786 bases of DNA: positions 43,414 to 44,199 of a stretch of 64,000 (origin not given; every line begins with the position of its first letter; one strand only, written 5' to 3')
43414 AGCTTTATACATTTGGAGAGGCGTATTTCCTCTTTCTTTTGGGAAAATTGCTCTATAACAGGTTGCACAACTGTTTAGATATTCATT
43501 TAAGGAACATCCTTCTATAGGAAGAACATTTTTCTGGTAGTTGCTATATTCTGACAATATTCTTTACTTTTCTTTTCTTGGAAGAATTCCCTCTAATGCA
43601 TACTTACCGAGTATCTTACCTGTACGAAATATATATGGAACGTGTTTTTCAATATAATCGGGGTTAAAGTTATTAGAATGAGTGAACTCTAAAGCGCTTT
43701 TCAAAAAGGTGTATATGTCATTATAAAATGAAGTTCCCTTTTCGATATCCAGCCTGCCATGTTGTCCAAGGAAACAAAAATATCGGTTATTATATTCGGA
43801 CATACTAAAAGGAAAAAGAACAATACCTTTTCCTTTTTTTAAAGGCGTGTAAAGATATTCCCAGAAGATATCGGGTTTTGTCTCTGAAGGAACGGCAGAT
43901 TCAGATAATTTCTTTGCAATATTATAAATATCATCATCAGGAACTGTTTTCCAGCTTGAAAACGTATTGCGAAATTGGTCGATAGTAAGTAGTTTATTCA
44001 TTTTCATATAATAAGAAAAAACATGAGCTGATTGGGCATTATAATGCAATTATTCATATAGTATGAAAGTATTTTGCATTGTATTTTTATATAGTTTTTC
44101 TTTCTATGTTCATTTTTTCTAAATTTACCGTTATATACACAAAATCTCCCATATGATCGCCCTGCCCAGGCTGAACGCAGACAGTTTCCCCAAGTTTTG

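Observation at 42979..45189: Compact four-gene operon: 92-aa helical protein, calcineurin-like phosphoesterase and two unknown proteins. Candidate undescribed system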

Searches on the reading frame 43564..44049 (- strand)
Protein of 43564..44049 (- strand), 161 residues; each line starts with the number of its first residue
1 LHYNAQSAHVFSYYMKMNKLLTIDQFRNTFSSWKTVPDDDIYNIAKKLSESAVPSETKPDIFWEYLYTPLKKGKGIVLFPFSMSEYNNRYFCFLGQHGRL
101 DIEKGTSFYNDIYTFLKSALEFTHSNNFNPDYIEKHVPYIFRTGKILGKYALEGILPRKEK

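Call 3: search_protein_families(library=pfam, proteins=[window:43564-44049:-], max_evalue=0.1)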
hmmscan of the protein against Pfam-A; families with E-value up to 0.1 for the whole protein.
window:43564-44049:- (161 aa): 0 families

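Call 4: search_protein_families(library=padloc, proteins=[window:43564-44049:-], max_evalue=0.1)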
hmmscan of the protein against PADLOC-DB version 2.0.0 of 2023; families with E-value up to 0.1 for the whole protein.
window:43564-44049:- (161 aa): 0 families

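Call 5: search_protein_families(library=ncbifam, proteins=[window:43564-44049:-], max_evalue=0.1)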
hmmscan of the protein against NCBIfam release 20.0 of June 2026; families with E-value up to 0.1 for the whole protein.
window:43564-44049:- (161 aa): 0 families

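Call 6: search_protein_families(library=phrogs, proteins=[window:43564-44049:-], max_evalue=0.1)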
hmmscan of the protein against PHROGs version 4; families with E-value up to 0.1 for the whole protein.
window:43564-44049:- (161 aa): 0 families

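Call 12: find_homologous_proteins(query=window:43564-44049:-, max_evalue=0.01)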
Query window:43564-44049:- (161 aa): 1 proteins with E <= 0.01 among 16 candidates.
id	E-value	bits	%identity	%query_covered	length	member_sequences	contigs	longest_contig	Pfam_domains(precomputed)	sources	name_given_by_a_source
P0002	2.0e-94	332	100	90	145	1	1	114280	-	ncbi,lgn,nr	ncbi:MAG: hypothetical protein LHV68_08065 [Elusimicrobia bacterium]|nr:hypothetical protein [Candid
